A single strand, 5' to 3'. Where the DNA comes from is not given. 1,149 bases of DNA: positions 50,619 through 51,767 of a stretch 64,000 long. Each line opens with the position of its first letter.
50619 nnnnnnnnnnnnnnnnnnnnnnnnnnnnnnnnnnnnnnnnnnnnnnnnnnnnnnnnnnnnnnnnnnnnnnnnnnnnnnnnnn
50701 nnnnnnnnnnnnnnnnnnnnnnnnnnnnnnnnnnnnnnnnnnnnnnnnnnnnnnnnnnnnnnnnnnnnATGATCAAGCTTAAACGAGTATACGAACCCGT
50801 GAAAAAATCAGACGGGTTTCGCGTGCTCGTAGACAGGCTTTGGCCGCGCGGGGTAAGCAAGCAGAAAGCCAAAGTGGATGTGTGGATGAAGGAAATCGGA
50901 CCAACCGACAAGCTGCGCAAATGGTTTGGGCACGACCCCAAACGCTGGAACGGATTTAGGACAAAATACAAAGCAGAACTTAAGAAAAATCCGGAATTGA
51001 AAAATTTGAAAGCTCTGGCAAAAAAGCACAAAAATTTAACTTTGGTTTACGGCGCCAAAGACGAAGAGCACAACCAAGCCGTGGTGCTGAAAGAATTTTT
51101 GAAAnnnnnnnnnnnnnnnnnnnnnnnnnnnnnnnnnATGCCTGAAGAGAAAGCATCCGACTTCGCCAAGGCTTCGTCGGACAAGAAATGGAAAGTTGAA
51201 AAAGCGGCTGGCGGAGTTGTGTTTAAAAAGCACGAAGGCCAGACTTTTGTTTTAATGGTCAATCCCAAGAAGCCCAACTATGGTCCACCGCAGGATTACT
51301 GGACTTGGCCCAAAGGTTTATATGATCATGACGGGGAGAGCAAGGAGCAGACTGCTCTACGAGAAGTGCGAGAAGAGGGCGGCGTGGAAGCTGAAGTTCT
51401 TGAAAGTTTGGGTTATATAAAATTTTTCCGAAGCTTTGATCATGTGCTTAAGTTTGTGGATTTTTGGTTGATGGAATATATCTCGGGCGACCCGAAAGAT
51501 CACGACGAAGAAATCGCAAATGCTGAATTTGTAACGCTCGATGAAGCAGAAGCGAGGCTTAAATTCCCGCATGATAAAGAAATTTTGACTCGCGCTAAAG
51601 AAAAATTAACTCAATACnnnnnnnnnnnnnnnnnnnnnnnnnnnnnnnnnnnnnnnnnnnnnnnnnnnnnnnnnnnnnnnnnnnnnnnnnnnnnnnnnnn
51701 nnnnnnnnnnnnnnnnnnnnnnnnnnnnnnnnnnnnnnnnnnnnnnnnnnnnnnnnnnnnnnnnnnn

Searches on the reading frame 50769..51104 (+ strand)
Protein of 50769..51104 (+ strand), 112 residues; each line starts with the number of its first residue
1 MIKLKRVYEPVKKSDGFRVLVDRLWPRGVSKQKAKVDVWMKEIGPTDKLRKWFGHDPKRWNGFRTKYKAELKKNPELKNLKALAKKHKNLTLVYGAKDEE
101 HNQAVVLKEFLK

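Call 73: search_protein_families(library=pfam, proteins=[window:50769-51104:+], max_evalue=0.01)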
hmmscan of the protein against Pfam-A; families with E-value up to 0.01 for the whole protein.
window:50769-51104:+ (112 aa): 3 families
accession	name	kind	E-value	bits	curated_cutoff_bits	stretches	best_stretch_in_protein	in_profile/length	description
PF22752.1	DUF488-N3i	-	5e-39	134.3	27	1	1-111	1-111/131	Inactive DUF488-N3 subclade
PF04343.18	DUF488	-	7.7e-35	120.6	22.2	1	3-111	1-121/121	Domain of unknown function DUF488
PF22751.1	DUF488-N3a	-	1.5e-27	96.7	27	1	2-112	1-115/118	Active DUF488-N3 subclade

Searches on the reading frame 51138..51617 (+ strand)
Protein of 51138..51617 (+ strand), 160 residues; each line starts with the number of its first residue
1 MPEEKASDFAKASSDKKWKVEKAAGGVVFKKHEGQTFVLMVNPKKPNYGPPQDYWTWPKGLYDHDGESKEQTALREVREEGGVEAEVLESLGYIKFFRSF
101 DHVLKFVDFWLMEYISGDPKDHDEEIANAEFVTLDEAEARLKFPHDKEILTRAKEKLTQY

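Call 73: search_protein_families(library=pfam, proteins=[window:51138-51617:+], max_evalue=0.01)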
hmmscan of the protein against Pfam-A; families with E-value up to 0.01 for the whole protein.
window:51138-51617:+ (160 aa): 1 family
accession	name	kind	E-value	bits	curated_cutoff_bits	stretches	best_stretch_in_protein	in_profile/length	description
PF00293.34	NUDIX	-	2.8e-17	63.4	21.1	1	23-149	5-130/134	NUDIX domain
